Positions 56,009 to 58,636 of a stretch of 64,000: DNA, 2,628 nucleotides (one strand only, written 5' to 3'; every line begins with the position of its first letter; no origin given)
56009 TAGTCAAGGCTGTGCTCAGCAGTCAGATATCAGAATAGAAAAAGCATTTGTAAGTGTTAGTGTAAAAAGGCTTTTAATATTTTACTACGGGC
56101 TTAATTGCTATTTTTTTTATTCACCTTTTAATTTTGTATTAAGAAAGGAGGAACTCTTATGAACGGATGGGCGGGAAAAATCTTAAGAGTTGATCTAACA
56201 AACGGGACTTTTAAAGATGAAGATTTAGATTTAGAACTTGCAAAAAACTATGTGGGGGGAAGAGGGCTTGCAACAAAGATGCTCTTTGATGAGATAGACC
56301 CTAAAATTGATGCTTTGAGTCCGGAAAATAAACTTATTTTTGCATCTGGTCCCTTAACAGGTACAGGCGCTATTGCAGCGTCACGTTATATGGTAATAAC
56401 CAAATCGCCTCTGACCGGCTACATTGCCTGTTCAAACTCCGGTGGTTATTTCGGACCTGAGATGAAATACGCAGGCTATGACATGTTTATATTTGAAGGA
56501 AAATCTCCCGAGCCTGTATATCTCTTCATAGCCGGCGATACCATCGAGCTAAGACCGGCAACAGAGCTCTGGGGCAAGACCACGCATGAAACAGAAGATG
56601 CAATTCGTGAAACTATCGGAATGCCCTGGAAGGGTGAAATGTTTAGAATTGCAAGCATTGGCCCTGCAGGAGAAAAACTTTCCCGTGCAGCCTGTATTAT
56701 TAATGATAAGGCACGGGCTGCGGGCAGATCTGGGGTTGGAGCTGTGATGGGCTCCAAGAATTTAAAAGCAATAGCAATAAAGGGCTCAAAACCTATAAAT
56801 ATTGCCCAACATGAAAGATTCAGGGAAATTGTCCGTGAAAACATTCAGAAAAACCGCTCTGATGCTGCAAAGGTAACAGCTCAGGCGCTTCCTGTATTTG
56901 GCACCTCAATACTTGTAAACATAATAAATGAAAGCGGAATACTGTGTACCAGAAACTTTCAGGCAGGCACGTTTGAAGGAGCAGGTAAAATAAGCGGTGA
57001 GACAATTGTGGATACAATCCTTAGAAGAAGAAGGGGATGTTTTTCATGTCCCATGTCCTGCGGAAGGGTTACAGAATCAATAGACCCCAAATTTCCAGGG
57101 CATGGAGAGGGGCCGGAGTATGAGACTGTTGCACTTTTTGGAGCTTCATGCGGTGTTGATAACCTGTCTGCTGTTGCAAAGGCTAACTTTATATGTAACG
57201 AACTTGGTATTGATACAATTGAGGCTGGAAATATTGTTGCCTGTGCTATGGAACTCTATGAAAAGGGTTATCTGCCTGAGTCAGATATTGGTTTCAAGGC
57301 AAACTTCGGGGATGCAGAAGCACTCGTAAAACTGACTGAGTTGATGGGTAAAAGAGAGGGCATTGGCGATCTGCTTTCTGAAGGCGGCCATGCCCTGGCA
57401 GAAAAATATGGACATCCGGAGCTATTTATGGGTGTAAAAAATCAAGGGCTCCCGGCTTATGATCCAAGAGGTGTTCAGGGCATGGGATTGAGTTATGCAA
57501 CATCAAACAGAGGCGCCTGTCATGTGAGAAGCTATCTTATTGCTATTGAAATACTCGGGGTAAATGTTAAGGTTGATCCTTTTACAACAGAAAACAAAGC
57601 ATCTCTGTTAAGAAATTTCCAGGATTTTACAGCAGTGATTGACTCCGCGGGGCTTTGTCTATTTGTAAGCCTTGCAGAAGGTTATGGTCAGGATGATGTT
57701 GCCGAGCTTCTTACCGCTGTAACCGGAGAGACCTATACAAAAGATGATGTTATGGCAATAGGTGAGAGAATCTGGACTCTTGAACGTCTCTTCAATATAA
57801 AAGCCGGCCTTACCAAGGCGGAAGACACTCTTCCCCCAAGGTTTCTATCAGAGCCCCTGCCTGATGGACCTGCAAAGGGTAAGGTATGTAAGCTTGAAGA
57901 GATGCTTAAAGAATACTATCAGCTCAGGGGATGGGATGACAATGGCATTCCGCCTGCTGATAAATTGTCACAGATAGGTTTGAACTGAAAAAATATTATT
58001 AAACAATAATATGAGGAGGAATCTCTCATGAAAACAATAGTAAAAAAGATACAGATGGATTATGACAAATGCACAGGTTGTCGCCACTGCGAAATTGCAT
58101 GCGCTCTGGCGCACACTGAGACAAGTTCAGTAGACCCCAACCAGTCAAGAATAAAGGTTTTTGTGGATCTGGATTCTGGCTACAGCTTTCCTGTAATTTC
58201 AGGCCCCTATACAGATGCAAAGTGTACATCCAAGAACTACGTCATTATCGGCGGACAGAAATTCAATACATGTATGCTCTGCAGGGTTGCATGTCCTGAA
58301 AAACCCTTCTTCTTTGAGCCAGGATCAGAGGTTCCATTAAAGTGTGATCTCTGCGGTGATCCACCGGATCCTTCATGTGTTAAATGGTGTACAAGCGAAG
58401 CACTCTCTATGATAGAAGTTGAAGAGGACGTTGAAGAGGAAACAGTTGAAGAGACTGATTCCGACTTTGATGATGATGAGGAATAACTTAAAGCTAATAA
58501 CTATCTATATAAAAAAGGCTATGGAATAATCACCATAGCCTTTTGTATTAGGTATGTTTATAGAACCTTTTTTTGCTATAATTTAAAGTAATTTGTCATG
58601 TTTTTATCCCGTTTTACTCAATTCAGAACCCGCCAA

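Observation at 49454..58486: Hdr-Flx flavin-based electron-bifurcation module contiguous with tungsten-type AOR and ferredoxin (and acetyl-CoA synthetase 8 kb upstream)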

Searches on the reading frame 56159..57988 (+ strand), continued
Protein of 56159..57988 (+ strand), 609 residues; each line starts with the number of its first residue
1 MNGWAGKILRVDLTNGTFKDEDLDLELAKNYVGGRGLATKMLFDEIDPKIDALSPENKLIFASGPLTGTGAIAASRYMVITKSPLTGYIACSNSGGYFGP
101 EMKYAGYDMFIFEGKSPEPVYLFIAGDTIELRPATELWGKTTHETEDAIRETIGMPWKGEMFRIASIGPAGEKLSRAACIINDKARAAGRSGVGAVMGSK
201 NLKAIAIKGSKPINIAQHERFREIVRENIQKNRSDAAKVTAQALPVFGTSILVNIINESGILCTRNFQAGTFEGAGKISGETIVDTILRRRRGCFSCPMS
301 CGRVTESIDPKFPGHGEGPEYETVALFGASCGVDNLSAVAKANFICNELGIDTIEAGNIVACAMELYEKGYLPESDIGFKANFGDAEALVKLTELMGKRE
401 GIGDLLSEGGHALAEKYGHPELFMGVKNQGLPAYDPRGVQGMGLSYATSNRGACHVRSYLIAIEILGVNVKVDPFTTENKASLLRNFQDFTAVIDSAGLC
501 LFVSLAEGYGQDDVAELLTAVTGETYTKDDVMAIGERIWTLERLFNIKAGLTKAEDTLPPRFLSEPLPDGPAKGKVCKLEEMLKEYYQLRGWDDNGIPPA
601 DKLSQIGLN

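Call 56: find_encoding_contigs(protein=P0001, flank=10000, max_places=2)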
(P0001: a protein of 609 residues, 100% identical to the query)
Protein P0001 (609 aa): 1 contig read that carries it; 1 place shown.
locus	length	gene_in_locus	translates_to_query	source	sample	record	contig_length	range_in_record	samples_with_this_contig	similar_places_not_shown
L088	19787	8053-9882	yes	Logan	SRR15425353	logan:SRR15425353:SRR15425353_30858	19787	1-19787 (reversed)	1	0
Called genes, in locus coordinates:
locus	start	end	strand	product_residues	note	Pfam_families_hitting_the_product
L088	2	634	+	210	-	?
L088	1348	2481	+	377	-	PF13237:Fer4_10, PF12838:Fer4_7 (weak), PF13183:Fer4_8, PF13187:Fer4_9, PF13484:Fer4_16 (weak), PF13534:Fer4_17 (weak), PF02754:CCG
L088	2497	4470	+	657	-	PF00890:FAD_binding_2, PF01266:DAO (faint), PF07992:Pyr_redox_2, PF12831:FAD_oxidored, PF13450:NAD_binding_8 (weak), PF12797:Fer4_2 (faint), PF00037:Fer4 (weak), PF12838:Fer4_7 (weak), +4 more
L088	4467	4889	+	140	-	PF02662:FlpD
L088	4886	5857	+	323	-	PF00037:Fer4 (faint), PF12797:Fer4_2 (faint), PF13187:Fer4_9 (faint), PF13237:Fer4_10 (faint), PF13183:Fer4_8 (weak), PF13534:Fer4_17 (weak)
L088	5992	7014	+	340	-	PF13484:Fer4_16 (faint), PF13746:Fer4_18 (faint), PF12838:Fer4_7 (faint), PF25160:LdpA_Fe-S-bd (faint), PF00037:Fer4 (faint), PF12797:Fer4_2 (faint), PF13183:Fer4_8 (weak), PF17179:Fer4_22, +1 more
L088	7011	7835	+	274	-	PF00970:FAD_binding_6 (faint), PF00175:NAD_binding_1, PF10418:DHODB_Fe-S_bind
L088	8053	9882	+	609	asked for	PF02730:AFOR_N, PF01314:AFOR_C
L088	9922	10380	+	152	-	PF12838:Fer4_7 (faint), PF12837:Fer4_6 (weak)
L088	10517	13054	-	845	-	PF13620:CarboxypepD_reg, PF13715:CarbopepD_reg_2, PF14870:PSII_BNR (faint), PF25852:DUF6242_C (faint), PF02012:BNR (faint), PF15902:Sortilin-Vps10 (weak)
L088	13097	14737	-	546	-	PF13620:CarboxypepD_reg, PF13715:CarbopepD_reg_2 (faint)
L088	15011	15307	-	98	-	-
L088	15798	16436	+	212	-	PF00258:Flavodoxin_1 (weak), PF12641:Flavodoxin_3 (faint), PF12724:Flavodoxin_5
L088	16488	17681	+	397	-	-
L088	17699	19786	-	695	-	?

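Call 60: search_solved_structures(query=window:56159-57988:+, max_evalue=1e-190, show_alignments=2)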
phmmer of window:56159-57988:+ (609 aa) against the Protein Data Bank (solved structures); distinct sequences matched with E-value up to 1e-190: 2.
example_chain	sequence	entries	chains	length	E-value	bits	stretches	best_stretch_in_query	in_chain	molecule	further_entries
9mqx_D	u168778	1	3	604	4e-212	709.2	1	1-608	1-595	Aldehyde:ferredoxin oxidoreductase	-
1aor_A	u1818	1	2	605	5.6e-202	675.7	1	3-608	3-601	ALDEHYDE FERREDOXIN OXIDOREDUCTASE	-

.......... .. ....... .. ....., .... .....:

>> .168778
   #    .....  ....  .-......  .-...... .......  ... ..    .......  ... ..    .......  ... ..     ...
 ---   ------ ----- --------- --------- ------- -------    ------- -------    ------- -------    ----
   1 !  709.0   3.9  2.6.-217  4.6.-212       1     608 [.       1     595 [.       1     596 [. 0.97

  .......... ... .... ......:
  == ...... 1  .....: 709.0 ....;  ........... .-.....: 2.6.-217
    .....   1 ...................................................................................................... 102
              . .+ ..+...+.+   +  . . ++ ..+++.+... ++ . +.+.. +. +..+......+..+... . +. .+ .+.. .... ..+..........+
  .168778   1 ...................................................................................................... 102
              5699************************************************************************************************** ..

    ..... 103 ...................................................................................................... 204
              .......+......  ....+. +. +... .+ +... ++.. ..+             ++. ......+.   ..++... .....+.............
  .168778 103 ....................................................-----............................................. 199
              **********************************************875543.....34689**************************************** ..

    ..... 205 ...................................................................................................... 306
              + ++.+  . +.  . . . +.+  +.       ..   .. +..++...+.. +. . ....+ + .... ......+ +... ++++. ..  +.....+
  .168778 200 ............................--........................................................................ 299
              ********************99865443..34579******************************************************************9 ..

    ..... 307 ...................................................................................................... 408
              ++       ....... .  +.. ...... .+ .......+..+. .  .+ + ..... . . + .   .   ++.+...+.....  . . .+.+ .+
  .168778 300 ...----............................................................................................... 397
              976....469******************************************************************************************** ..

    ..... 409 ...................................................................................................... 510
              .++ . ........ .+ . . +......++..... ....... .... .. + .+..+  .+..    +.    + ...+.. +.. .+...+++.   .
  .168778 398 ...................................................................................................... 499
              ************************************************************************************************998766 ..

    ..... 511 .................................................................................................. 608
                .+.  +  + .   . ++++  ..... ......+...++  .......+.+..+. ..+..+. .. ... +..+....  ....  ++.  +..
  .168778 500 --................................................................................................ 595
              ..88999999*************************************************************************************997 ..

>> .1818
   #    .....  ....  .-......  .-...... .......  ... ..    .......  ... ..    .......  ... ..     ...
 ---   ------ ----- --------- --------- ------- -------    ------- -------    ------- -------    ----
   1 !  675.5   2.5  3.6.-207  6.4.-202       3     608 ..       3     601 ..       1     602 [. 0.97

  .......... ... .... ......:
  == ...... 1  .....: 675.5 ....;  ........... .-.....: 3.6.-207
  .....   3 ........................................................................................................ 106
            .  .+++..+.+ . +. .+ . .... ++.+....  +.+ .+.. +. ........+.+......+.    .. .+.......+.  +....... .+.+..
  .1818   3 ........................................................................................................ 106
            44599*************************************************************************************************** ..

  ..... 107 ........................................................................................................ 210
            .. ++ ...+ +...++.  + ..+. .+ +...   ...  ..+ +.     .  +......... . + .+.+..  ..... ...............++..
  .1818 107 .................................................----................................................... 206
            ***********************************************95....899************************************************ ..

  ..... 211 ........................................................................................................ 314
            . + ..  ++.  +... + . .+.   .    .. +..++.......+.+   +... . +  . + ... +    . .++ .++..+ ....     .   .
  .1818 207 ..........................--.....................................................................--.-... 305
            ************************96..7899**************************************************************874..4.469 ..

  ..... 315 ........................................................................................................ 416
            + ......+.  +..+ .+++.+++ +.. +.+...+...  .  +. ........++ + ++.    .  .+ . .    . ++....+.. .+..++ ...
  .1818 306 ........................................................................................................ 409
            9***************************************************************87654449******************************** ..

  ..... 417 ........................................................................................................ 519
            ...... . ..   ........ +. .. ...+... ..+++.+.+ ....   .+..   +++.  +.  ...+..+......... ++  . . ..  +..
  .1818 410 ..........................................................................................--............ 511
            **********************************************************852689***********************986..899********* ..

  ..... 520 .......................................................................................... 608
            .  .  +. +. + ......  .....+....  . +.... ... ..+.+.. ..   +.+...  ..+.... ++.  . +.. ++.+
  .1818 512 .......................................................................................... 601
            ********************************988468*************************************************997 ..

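Call 80: search_protein_families(library=pfam, proteins=[L086:16282-17259:+], max_evalue=0.1)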
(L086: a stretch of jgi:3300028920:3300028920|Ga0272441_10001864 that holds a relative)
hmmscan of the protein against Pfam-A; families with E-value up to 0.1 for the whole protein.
L086:16282-17259:+ (325 aa): 15 families
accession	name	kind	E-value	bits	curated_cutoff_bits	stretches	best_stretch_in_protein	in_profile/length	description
PF04432.18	FrhB_FdhB_C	-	2.4e-07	31.2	23.3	1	79-207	2-138/150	Coenzyme F420 hydrogenase/dehydrogenase, beta subunit C terminus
PF00037.32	Fer4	-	8.3e-07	29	21.1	2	265-279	6-20/24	4Fe-4S binding domain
PF12797.12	Fer4_2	-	1.9e-06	27.9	24.5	2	261-278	4-21/22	4Fe-4S binding domain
PF13534.11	Fer4_17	-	2e-06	28.7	22.2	1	214-281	1-60/61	4Fe-4S dicluster domain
PF13237.11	Fer4_10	-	2.9e-06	27.5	25.5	2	209-278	3-53/53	4Fe-4S dicluster domain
PF13183.11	Fer4_8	-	5.1e-06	27.4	27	1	212-281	2-68/68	4Fe-4S dicluster domain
PF13187.11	Fer4_9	-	1.6e-05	25.2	27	1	254-280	34-50/52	4Fe-4S dicluster domain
PF14697.11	Fer4_21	-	0.0002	21.9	35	1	266-278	40-52/59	4Fe-4S dicluster domain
PF12838.12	Fer4_7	-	0.00021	22.1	27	2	266-284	1-19/52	4Fe-4S dicluster domain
PF12837.12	Fer4_6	-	0.00025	21.3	25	1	265-278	7-20/24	4Fe-4S binding domain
PF12800.12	Fer4_4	-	0.00026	21.5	24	1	265-279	2-16/17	4Fe-4S binding domain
PF13484.11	Fer4_16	-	0.0022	19.2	30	1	214-279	1-65/66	4Fe-4S double cluster binding domain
PF12798.12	Fer4_3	-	0.0022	19.1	27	2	267-280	1-14/15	4Fe-4S binding domain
PF13746.11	Fer4_18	-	0.01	16.5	27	0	261-282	55-76/114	4Fe-4S dicluster domain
PF25160.1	LdpA_Fe-S-bd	-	0.02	15.1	27.6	1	263-279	24-40/49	LdpA Fe-S cluster-binding domain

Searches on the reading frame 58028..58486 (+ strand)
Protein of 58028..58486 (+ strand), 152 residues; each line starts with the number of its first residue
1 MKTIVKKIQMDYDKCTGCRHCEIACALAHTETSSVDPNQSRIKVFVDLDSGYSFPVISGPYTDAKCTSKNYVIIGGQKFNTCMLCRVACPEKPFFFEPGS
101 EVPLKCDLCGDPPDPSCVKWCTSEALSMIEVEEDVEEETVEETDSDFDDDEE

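Call 3: search_protein_families(library=pfam, proteins=[window:58028-58486:+])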
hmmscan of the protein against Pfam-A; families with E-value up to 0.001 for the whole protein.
window:58028-58486:+ (152 aa): 3 families
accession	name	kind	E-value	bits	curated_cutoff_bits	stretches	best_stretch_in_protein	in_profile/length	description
PF12838.12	Fer4_7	-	1e-05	26.3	27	0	6-25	29-48/52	4Fe-4S dicluster domain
PF12837.12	Fer4_6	-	1.7e-05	25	25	1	7-26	1-20/24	4Fe-4S binding domain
PF12797.12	Fer4_2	-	0.00019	21.6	24.5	1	8-25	3-20/22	4Fe-4S binding domain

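Call 4: search_protein_families(library=ncbifam, proteins=[window:58028-58486:+])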
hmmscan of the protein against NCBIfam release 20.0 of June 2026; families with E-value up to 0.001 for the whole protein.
window:58028-58486:+ (152 aa): 12 families
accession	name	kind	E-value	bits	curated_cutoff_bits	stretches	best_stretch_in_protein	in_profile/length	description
NF009408.0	PRK12769.1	equivalog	2.9e-09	35.6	1003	1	8-132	5-148/659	formate-dependent uric acid utilization protein AegA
NF045766.1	PhenlGlyoxDHPadI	equivalog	3.4e-09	36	700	1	6-131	5-138/443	NADH-dependent phenylglyoxylate dehydrogenase subunit beta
NF007382.0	PRK09898.1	equivalog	1.5e-08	34.5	213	1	12-49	65-100/208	ferredoxin-like protein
NF009451.0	PRK12809.1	equivalog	9e-07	27.5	1154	1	6-130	3-138/639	formate-dependent uric acid utilization protein YgfT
TIGR02951.1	DMSO_dmsB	equivalog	9.5e-07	29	214.1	1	68-133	86-155/161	DMSO/selenate family reductase complex B subunit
NF007658.0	PRK10330.1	equivalog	2.5e-06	27.1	260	0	8-89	5-99/181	electron transport protein HydN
TIGR01582.1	FDH-beta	equivalog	0.00027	20.1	334.7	0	77-136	124-186/283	formate dehydrogenase subunit beta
NF045715.1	sulf_resp_HmcB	equivalog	0.00029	20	420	0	8-29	39-60/307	sulfate respiration complex iron-sulfur protein HmcB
TIGR03478.1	DMSO_red_II_bet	subfamily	0.00049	19.1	480.7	0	9-33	7-31/321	DMSO reductase family type II enzyme, iron-sulfur subunit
TIGR02179.1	PorD_KorD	subfamily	0.00092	19.3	60.05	0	7-26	49-68/78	2-oxoacid:acceptor oxidoreductase, delta subunit, pyruvate/2-ketoisovalerate family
NF033717.2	HPDL_rSAM_activ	equivalog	0.00097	18.5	420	1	79-137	58-116/311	4-hydroxyphenylacetate decarboxylase activase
TIGR03149.1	cyt_nit_nrfC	equivalog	0.00099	18.5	377.6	1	74-134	122-187/225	cytochrome c nitrite reductase Fe-S protein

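Call 23: search_solved_structures(query=window:58028-58486:+, max_evalue=0.01)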
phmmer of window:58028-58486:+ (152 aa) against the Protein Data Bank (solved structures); distinct sequences matched with E-value up to 0.01: 9.
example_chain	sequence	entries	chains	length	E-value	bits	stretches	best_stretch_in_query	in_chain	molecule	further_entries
4z3w_E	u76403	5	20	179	5.8e-36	127.1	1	2-146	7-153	Iron-sulfur cluster-binding oxidoreductase, putative benzoyl-CoA reductase electron transf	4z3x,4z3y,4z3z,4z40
8c0z_C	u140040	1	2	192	3.2e-12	49.9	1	6-131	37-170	Iron-sulfur cluster-binding protein potential subunit of aldehyde oxidoreductase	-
6x1o_B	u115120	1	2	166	1.6e-09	41.2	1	11-62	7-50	Oxidoreductase, Fe-S subunit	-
6x6u_B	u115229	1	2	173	1.9e-09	41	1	11-123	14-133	Oxidoreductase, Fe-S subunit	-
9mqx_E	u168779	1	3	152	1.3e-08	38.3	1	68-131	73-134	Fe-S-cluster-containing hydrogenase subunit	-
7qv7_B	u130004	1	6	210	5.7e-06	29.7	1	102-131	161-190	Hydrogen dependent carbon dioxide reductase subunit HycB4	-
7qv7_A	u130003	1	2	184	5.3e-05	26.5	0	102-133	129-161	Hydrogen dependent carbon dioxide reductase subunit HycB3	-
7z0s_B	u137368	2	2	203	0.00015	25.1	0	101-135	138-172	Formate hydrogenlyase subunit 2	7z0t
7bkb_L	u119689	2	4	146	0.006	19.8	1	8-44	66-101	Formylmethanofuran dehydrogenase, subunit G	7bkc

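Call 59: search_solved_structures(query=window:58028-58486:+, max_evalue=1e-10, show_alignments=2)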
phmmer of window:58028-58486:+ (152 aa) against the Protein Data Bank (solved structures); distinct sequences matched with E-value up to 1e-10: 2.
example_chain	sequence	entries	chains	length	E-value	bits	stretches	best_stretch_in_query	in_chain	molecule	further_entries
4z3w_E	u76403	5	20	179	5.8e-36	127.1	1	2-146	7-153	Iron-sulfur cluster-binding oxidoreductase, putative benzoyl-CoA reductase electron transf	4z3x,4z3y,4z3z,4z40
8c0z_C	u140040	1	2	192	3.2e-12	49.9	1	6-131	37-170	Iron-sulfur cluster-binding protein potential subunit of aldehyde oxidoreductase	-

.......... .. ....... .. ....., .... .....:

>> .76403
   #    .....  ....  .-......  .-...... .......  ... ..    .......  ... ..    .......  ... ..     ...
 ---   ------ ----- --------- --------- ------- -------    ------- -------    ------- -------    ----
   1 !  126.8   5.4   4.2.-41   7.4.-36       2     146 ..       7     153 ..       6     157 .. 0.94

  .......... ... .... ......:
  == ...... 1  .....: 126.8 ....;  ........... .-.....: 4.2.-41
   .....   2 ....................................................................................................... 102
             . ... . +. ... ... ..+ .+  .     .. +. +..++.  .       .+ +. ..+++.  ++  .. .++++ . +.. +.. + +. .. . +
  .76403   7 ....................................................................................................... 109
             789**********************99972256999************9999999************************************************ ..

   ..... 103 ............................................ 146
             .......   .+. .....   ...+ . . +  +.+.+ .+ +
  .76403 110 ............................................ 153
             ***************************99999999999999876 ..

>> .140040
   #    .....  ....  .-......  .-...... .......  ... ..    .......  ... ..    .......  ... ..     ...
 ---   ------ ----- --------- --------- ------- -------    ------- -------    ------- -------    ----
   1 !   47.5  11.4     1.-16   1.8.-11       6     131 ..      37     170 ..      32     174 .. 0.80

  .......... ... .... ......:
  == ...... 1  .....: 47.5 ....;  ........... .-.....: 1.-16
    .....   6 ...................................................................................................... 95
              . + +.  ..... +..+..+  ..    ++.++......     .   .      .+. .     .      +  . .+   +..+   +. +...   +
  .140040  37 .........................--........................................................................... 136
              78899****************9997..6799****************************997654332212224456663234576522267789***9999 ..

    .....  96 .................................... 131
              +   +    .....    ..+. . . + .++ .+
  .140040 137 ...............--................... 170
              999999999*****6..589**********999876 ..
